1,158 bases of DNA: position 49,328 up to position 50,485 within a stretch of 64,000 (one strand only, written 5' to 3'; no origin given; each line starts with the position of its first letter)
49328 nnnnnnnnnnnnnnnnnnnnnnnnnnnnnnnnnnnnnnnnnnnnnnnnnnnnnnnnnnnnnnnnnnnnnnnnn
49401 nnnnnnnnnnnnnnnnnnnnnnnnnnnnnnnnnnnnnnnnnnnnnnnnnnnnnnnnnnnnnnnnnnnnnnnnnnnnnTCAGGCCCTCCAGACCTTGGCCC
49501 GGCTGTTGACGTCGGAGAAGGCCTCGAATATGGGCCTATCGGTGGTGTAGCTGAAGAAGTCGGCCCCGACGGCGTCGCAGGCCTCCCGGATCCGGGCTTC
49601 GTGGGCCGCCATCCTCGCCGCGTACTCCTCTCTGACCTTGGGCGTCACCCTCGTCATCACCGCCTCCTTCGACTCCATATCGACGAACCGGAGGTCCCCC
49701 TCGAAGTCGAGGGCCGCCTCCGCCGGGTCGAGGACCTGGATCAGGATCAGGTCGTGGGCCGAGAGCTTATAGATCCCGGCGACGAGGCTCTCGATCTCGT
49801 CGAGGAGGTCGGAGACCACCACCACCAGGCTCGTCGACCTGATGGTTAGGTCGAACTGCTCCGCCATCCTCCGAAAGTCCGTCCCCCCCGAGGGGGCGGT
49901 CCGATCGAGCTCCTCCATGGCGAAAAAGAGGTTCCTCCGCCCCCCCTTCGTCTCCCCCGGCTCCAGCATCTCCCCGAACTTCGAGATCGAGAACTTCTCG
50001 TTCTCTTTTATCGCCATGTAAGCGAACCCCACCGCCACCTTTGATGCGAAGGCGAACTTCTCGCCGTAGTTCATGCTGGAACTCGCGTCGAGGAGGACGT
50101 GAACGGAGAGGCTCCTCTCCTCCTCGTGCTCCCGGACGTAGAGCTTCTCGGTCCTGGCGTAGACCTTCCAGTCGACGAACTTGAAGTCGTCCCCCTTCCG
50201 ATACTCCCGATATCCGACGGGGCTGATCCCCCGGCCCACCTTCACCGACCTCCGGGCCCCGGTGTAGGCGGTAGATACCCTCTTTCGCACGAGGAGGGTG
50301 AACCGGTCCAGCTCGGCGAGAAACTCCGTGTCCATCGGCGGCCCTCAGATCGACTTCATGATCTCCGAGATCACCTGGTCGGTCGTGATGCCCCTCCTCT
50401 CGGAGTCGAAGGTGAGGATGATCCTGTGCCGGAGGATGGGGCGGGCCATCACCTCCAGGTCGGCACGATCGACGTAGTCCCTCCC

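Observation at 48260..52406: LarA-type nickel-pincer racemase homologue translationally coupled to a MoxR AAA+ / DUF58 pair behind an uncharacterised membrane protein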

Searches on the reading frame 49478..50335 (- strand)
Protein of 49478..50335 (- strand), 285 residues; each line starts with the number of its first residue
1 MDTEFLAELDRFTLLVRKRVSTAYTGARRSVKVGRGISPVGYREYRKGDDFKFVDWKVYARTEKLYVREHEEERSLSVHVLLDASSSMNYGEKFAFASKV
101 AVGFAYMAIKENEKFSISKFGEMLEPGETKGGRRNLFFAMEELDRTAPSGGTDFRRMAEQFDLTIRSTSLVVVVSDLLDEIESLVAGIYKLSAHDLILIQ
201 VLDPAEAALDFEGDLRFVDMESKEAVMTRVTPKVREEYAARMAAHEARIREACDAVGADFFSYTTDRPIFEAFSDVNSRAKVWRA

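Call 3: search_protein_families(library=pfam, proteins=[window:49478-50335:-], max_evalue=0.01)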
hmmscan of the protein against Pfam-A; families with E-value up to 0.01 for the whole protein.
window:49478-50335:- (285 aa): 1 family
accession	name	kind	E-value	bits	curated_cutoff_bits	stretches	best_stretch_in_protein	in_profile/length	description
PF01882.25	DUF58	-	1.8e-40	138.9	23.4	1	42-247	2-215/216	Protein of unknown function DUF58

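Call 4: search_protein_families(library=ncbifam, proteins=[window:49478-50335:-], max_evalue=0.01)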
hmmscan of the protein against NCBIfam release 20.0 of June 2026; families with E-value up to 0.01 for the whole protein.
window:49478-50335:- (285 aa): 0 families

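Call 29: search_protein_representatives(protein=window:49478-50335:-)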
Query: 285 residues. Proteins with E-value up to 0.001 (for the whole library): 15225; up to 1e-10: 5618; up to 1e-30: 95. The best 150 are listed.
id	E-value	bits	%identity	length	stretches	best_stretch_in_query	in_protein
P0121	1.6e-81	290.1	63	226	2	124-284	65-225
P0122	3.2e-72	259.6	46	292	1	2-275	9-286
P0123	3.7e-71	256.1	44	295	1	2-278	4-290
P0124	7.5e-68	245.3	59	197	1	88-284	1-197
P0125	1.9e-66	240.7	41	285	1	1-276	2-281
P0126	2.6e-64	233.7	41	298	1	2-276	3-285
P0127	3.7e-59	216.8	37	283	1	3-277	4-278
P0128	2.1e-58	214.3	47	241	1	2-227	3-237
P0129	2.0e-57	211.1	41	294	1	5-279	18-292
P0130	7.2e-55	202.7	38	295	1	2-275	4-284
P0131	3.4e-54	200.5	37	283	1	3-275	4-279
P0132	2.0e-52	194.7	66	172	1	1-134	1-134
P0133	1.9e-51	191.5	37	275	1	15-275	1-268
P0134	2.5e-51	191.1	35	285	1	3-273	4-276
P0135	4.5e-51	190.3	38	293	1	1-254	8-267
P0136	9.1e-48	179.5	37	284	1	2-275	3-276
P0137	2.4e-46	174.8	37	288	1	2-276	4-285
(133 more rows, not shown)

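Call 31: find_homologous_proteins(query=A2, max_evalue=1e-20)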
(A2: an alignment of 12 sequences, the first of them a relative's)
Query A2 (12 sequences) (292 aa, profile of the alignment): 1904 proteins with E <= 1e-20 among 7157 candidates; the best 120 are listed.
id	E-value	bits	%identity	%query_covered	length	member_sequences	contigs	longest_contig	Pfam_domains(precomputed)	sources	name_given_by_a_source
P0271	4.6e-117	408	43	95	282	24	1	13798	PF01882.26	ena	-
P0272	5.8e-117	408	51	97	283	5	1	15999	PF13519.13,PF01882.26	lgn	-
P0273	6.1e-117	408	43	95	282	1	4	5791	PF01882.26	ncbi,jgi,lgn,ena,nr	ncbi:MAG TPA: DUF58 domain-containing protein [Candidatus Woesearchaeota archaeon]|nr:DUF58 domain-c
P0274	6.7e-117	408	40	97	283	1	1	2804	PF01882.26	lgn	-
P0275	1.2e-116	407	43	95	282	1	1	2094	PF01882.26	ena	-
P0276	1.3e-116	407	43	95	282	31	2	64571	PF01882.26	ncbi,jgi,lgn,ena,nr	ncbi:MAG: DUF58 domain-containing protein [Nanoarchaeota archaeon]|nr:DUF58 domain-containing protei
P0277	1.6e-116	407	44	95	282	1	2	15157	PF01882.26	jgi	-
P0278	2.0e-116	406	41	97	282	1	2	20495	PF01882.26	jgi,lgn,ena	-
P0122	3.0e-116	406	100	100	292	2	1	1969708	PF13519.13,PF01882.26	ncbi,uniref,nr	ncbi:DUF58 domain-containing protein [Methanolapillus millepedarum]|uniref:DUF58 domain-containing p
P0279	3.6e-116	406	43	95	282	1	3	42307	PF01882.26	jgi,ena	-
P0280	7.9e-116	404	51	97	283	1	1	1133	PF13519.13,PF01882.26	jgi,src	-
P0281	1.3e-115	404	50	97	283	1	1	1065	PF13519.13,PF01882.26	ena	-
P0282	2.1e-115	403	42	94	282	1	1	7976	PF13519.13,PF01882.26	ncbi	-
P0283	2.8e-115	403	40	97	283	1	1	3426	PF01882.26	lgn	-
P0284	6.6e-115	401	41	97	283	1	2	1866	PF01882.26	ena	-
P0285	8.0e-115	401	43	95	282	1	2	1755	PF01882.26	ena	-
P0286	9.2e-115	401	39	97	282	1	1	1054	PF01882.26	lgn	-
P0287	1.2e-114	401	51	98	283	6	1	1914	PF13519.13,PF01882.26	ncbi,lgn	ncbi:MAG: DUF58 domain-containing protein [Methanosarcinales archaeon]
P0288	1.2e-114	400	40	97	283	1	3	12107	PF13519.13,PF01882.26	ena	-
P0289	1.7e-114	400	40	97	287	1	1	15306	PF13519.13,PF01882.26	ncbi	-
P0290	2.7e-114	399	40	97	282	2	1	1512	PF01882.26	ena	-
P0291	2.9e-114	399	38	97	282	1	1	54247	PF01882.26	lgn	-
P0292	3.2e-114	399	44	95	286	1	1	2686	PF01882.26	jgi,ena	-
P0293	6.0e-114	398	40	97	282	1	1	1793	PF01882.26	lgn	-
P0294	6.9e-114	398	40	97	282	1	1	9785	PF01882.26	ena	-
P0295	7.1e-114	398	40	97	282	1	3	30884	PF01882.26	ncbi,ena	-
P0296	7.2e-114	398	40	97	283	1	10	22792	PF01882.26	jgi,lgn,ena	-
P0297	7.5e-114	398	44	95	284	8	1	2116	PF01882.26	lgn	-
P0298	1.0e-113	397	38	97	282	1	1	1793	PF13519.13,PF01882.26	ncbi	-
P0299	1.2e-113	397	89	100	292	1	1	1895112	PF13519.13,PF01882.26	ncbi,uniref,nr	ncbi:DUF58 domain-containing protein [Methanolapillus ohkumae]|uniref:DUF58 domain-containing protei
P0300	1.2e-113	397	41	97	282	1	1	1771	PF01882.26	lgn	-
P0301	1.5e-113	397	39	95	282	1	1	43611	PF01882.26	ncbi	ncbi:MAG: DUF58 domain-containing protein [Candidatus Woesearchaeota archaeon]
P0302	1.6e-113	397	40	97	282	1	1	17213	PF01882.26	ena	-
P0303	1.7e-113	397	40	97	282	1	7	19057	PF01882.26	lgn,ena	-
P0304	1.9e-113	397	42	95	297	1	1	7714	PF01882.26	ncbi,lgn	-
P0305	2.4e-113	396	40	97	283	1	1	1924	PF01882.26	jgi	-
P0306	3.8e-113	396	40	97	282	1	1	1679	PF01882.26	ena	-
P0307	4.0e-113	396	41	95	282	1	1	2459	PF13519.13,PF01882.26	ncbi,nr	ncbi:MAG: DUF58 domain-containing protein [Candidatus Woesearchaeota archaeon]|nr:DUF58 domain-conta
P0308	4.8e-113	395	40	97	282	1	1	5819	PF01882.26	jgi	-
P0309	4.9e-113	395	41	97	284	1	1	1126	PF01882.26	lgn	-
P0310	5.7e-113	395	51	97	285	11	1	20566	PF01882.26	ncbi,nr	ncbi:DUF58 domain-containing protein [ANME-2 cluster archaeon]|nr:MAG: DUF58 domain-containing prote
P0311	5.9e-113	395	41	97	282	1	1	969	PF01882.26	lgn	-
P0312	7.3e-113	395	41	97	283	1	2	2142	PF01882.26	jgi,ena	jgi:uncharacterized protein (DUF58 family)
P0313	8.2e-113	394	39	95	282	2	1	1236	PF01882.26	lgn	-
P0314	8.7e-113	394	51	97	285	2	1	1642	PF01882.26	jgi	-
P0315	9.1e-113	394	40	97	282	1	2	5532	PF01882.26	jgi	jgi:uncharacterized protein (DUF58 family)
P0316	9.9e-113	394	43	97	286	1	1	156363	PF01882.26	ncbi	-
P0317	1.0e-112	394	49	96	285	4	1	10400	PF13519.13,PF01882.26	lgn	-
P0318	1.2e-112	394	50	96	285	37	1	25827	PF01882.26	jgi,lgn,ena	jgi:uncharacterized protein (DUF58 family)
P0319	1.2e-112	394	42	95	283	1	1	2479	PF01882.26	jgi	jgi:uncharacterized protein (DUF58 family)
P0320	1.3e-112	394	42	97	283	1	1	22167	PF01882.26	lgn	-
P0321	1.3e-112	394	42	95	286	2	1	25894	PF01882.26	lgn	-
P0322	1.6e-112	394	51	97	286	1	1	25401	PF13519.13,PF01882.26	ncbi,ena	ncbi:MAG TPA: DUF58 domain-containing protein [Candidatus Methanoperedens sp.]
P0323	1.8e-112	393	40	95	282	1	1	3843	PF01882.26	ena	-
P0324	1.9e-112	393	43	95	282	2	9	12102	PF01882.26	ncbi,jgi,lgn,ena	-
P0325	2.5e-112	393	57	99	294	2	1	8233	PF13519.13,PF01882.26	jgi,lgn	jgi:uncharacterized protein (DUF58 family)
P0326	2.6e-112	393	39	97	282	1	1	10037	PF01882.26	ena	-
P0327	2.6e-112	393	40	95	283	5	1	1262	PF01882.26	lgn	-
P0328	3.0e-112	393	57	99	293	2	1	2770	PF13519.13,PF01882.26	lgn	-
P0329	3.1e-112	393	49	97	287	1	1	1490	PF01882.26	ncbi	-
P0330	3.6e-112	392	58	99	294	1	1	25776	PF13519.13,PF01882.26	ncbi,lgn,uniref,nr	ncbi:DUF58 domain-containing protein [Methanohalobium sp.]|uniref:DUF58 domain-containing protein n=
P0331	3.7e-112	392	49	96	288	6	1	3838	PF13519.13,PF01882.26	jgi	jgi:uncharacterized protein (DUF58 family)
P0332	3.8e-112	392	48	97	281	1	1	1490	PF01882.26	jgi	-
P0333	3.9e-112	392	76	100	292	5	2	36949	PF13519.13,PF01882.26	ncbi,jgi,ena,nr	ncbi:MAG: DUF58 domain-containing protein [Methanimicrococcus sp.]|nr:DUF58 domain-containing protei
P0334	4.1e-112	392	41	95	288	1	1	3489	PF13519.13,PF01882.26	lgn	-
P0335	4.1e-112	392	50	95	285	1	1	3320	PF13519.13,PF01882.26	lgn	-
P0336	4.2e-112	392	40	96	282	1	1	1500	PF13519.13,PF01882.26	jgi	-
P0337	5.0e-112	392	41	96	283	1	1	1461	PF13519.13,PF01882.26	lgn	-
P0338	5.2e-112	392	37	98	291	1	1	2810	PF01882.26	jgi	jgi:uncharacterized protein (DUF58 family)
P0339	6.0e-112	392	39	95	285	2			PF01882.26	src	-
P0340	6.3e-112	392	42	96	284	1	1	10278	PF01882.26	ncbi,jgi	-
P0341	6.7e-112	392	51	97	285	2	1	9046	PF01882.26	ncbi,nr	ncbi:MAG: DUF58 domain-containing protein [Euryarchaeota archaeon]|nr:DUF58 domain-containing protei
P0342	6.8e-112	391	51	97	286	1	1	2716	PF01882.26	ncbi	-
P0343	7.4e-112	391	38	97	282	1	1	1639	PF01882.26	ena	-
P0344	8.0e-112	391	49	97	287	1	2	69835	PF01882.26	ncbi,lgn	-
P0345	8.3e-112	391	76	100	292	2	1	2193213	PF01882.26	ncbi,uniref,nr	ncbi:hypothetical protein MmiHf6_06100 [Methanimicrococcus hongohii]|uniref:DUF58 domain-containing 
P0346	1.3e-111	391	38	95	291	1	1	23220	PF13519.13,PF01882.26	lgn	-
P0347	1.3e-111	391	40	97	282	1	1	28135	PF01882.26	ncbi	-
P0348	1.3e-111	391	58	99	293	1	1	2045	PF13519.13,PF05762.21,PF01882.26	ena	-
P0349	1.4e-111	390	48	97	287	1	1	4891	PF01882.26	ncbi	-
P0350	1.4e-111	390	40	95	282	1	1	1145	PF13519.13,PF01882.26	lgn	-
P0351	1.5e-111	390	49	97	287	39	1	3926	PF13519.13,PF01882.26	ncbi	-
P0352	1.5e-111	390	51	96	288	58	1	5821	PF13519.13,PF01882.26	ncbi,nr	ncbi:MAG: DUF58 domain-containing protein [Candidatus Methanoperedens sp.]|nr:DUF58 domain-containin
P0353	1.5e-111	390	56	99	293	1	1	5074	PF13519.13,PF05762.21,PF01882.26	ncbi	-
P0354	1.5e-111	390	41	96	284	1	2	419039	PF05762.21,PF01882.26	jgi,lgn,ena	-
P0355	1.6e-111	390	50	97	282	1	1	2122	PF01882.26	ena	-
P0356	1.6e-111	390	57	99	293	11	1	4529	PF01882.26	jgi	jgi:uncharacterized protein (DUF58 family)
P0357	1.9e-111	390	56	99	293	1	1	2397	PF13519.13,PF05762.21,PF01882.26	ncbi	-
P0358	2.1e-111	390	43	96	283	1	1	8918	PF13519.13,PF01882.26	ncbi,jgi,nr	ncbi:MAG TPA: DUF58 domain-containing protein [Candidatus Woesearchaeota archaeon]|nr:DUF58 domain-c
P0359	2.1e-111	390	48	97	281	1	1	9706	PF01882.26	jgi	-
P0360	2.3e-111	390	41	98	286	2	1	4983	PF01882.26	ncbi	-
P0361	2.3e-111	390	39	97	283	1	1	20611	PF01882.26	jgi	-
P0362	2.3e-111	390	49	95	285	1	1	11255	PF13519.13,PF01882.26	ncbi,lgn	-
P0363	2.4e-111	390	56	99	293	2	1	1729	PF13519.13,PF01882.26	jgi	-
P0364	2.5e-111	390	39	96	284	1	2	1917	PF01882.26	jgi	jgi:uncharacterized protein (DUF58 family)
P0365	2.8e-111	389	39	95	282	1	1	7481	PF01882.26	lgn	-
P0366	2.8e-111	389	56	99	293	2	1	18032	PF01882.26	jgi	-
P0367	3.0e-111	389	51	96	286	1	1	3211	PF13519.13,PF01882.26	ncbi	-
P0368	3.0e-111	389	77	100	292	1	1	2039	PF13519.13,PF01882.26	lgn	-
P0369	3.2e-111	389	43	96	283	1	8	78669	PF13519.13,PF01882.26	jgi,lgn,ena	-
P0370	3.7e-111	389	51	97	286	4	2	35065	PF13519.13,PF01882.26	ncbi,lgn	-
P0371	4.0e-111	389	56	99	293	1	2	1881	PF13519.13,PF05762.21,PF01882.26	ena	-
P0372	4.2e-111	389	41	97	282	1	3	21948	PF01882.26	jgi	-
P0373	4.2e-111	389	40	96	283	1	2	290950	PF01882.26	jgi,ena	-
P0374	4.3e-111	389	49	97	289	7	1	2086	PF01882.26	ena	-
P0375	4.7e-111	389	41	95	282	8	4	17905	PF01882.26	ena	-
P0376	4.8e-111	389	50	97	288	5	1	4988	PF13519.13,PF01882.26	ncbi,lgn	ncbi:MAG: DUF58 domain-containing protein [Candidatus Methanoperedens sp.]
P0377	5.1e-111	389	49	97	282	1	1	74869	PF01882.26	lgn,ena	-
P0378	5.2e-111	389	39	97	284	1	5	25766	PF01882.26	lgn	-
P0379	5.2e-111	389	49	97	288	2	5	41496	PF01882.26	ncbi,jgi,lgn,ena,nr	ncbi:MAG: DUF58 domain-containing protein [Candidatus Methanoperedens sp.]|jgi:uncharacterized prote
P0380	5.3e-111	389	49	97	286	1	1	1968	PF13519.13,PF01882.26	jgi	-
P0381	6.1e-111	388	48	96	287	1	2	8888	PF13519.13,PF01882.26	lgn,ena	-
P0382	6.2e-111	388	38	95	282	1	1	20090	PF01882.26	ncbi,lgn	-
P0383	6.3e-111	388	48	97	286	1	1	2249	PF13519.13,PF01882.26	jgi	-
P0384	6.4e-111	388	75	100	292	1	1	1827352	PF01882.26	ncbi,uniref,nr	ncbi:hypothetical protein MmiEs2_03940 [Methanimicrococcus stummii]|uniref:DUF58 domain-containing p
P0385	6.8e-111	388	76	100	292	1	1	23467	PF01882.26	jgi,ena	jgi:Uncharacterized conserved protein (some members contain a von Willebrand factor type A (vWA) dom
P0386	6.9e-111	388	72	100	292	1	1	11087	PF01882.26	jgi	jgi:Uncharacterized conserved protein (some members contain a von Willebrand factor type A (vWA) dom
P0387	7.2e-111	388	48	96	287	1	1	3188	PF13519.13,PF01882.26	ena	-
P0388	7.4e-111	388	48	97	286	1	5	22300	PF13519.13,PF01882.26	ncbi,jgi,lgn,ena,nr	ncbi:MAG: DUF58 domain-containing protein [Candidatus Methanoperedens sp.]|nr:DUF58 domain-containin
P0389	7.8e-111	388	49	96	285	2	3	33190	PF13519.13,PF01882.26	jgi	jgi:uncharacterized protein (DUF58 family)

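Call 32: find_encoding_contigs(protein=P0122, flank=6000, max_places=1)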
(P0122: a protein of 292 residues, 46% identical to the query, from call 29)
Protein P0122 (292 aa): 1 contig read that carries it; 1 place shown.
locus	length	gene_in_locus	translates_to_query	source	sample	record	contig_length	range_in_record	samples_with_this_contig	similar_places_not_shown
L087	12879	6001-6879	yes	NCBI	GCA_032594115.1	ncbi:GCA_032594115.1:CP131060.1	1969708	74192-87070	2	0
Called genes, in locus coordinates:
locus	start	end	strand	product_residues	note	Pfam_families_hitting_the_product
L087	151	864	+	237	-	PF01145:Band_7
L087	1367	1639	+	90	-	-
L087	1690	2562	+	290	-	PF00644:PARP (weak)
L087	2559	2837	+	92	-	-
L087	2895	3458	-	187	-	PF01994:Trm56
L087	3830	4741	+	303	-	PF24334:DUF7502 (weak)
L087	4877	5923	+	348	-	PF00493:MCM (weak), PF20030:bpMoxR, PF00004:AAA (weak), PF07726:AAA_3, PF07728:AAA_5, PF17863:AAA_lid_2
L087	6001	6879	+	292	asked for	PF01882:DUF58, PF13519:VWA_2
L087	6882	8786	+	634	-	PF07584:BatA, PF24157:DUF7408, PF24155:DUF7406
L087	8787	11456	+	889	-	PF07090:GATase1_like (faint)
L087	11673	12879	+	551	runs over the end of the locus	PF00118:Cpn60_TCP1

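Call 33: find_encoding_contigs(protein=P0379, flank=6000, max_places=1)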
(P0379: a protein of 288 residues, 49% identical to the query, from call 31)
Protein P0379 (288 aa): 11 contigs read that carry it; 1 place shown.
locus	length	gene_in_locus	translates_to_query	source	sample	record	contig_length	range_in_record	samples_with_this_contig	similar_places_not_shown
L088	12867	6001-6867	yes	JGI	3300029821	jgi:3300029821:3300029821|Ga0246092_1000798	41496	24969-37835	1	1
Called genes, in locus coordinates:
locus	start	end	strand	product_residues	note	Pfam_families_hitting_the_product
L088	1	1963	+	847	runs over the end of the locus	PF02516:STT3, PF22627:AglB_core-like, PF18079:AglB_L1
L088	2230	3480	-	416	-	PF13173:AAA_14, PF13635:DUF4143 (weak)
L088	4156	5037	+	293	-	PF24334:DUF7502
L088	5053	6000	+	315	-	PF20030:bpMoxR, PF07726:AAA_3, PF07728:AAA_5, PF17863:AAA_lid_2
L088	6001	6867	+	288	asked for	PF01882:DUF58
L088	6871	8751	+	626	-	PF07584:BatA, PF24157:DUF7408, PF24155:DUF7406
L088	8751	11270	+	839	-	PF00092:VWA, PF13519:VWA_2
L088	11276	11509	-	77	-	PF26477:DUF8150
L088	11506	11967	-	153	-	PF01750:HycI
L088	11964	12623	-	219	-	PF01292:Ni_hydr_CYTB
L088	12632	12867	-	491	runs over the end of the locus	PF27537:HoxH (weak), PF00374:NiFeSe_Hases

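Call 34: find_encoding_contigs(protein=P0310, flank=6000, max_places=1)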
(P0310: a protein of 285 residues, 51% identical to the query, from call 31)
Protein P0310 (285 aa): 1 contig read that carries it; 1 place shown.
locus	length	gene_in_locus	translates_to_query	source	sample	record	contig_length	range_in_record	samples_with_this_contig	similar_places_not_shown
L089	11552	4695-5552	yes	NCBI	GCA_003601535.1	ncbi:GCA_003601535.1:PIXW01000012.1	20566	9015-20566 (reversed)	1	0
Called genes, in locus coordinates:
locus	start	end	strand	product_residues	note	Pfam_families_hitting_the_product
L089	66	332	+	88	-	PF00226:DnaJ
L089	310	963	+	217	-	PF13489:Methyltransf_23, PF13847:Methyltransf_31 (weak), PF08241:Methyltransf_11, PF08242:Methyltransf_12, PF13649:Methyltransf_25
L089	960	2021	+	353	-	PF07690:MFS_1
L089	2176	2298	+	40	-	-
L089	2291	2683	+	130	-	PF03100:CcmE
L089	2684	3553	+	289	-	PF00348:polyprenyl_synt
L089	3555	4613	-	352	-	PF09865:DUF2092 (faint), PF17131:TP_0789-like, PF14285:DUF4367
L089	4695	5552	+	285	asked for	PF01882:DUF58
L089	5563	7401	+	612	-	PF07584:BatA, PF13519:VWA_2, PF24157:DUF7408, PF24155:DUF7406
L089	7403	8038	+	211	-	-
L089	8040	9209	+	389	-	PF02374:ArsA_ATPase, PF13614:AAA_31, PF17886:ArsA_HSP20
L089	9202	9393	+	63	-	-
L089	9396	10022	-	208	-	PF18765:Polbeta (weak)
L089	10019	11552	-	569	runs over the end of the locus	PF14716:HHH_8, PF00633:HHH (faint), PF14520:HHH_5, PF14791:DNA_pol_B_thumb, PF02811:PHP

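Call 37: find_encoding_contigs(protein=P0276, flank=6000, max_places=1)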
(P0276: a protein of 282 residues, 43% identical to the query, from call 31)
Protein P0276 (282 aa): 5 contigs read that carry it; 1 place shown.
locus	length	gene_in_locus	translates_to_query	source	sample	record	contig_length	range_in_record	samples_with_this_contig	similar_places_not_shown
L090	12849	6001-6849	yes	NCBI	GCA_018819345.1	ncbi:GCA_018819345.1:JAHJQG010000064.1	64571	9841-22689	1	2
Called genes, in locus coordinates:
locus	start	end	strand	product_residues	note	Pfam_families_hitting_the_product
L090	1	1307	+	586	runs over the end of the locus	PF07584:BatA, PF13519:VWA_2, PF24156:DUF7407 (weak), PF24157:DUF7408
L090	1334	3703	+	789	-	PF07090:GATase1_like (faint), PF00092:VWA, PF13519:VWA_2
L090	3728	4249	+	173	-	-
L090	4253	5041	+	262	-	PF24334:DUF7502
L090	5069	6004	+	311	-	PF20030:bpMoxR, PF00004:AAA (faint), PF07726:AAA_3, PF07728:AAA_5, PF17863:AAA_lid_2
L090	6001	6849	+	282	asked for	PF01882:DUF58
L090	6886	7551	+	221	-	PF01866:Diphthamide_syn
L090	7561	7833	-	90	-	-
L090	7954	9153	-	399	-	PF04851:ResIII, PF00270:DEAD, PF00271:Helicase_C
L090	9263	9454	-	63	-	PF00313:CSD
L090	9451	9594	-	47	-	-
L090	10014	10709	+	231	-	PF01090:Ribosomal_S19e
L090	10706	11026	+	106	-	PF01984:dsDNA_bind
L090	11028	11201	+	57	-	-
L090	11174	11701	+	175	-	PF01198:Ribosomal_L31e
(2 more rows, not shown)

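Call 38: find_encoding_contigs(protein=P0354, flank=6000, max_places=1)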
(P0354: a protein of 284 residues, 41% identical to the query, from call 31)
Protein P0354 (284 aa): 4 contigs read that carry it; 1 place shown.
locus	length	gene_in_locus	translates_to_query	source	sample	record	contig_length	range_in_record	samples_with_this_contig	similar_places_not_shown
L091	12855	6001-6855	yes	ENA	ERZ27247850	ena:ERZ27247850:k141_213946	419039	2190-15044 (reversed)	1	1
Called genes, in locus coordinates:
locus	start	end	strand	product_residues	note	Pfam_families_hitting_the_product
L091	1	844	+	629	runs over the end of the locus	PF07584:BatA, PF13519:VWA_2, PF24156:DUF7407, PF24157:DUF7408, PF24155:DUF7406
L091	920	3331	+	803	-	PF13519:VWA_2 (faint), PF00092:VWA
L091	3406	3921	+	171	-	-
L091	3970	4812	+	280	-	PF24334:DUF7502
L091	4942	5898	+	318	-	PF00493:MCM (faint), PF20030:bpMoxR, PF00004:AAA, PF07726:AAA_3, PF07728:AAA_5, PF17863:AAA_lid_2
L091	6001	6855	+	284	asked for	PF01882:DUF58, PF05762:VWA_CoxE (faint)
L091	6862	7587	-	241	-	PF12840:HTH_20, PF01022:HTH_5 (weak), PF13412:HTH_24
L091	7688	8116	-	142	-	-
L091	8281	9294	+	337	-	PF03891:DUF333, PF00050:Kazal_1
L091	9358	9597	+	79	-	-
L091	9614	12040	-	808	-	PF01326:PPDK_N, PF00391:PEP-utilizers, PF02896:PEP-utilizers_C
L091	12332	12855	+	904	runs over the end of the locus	?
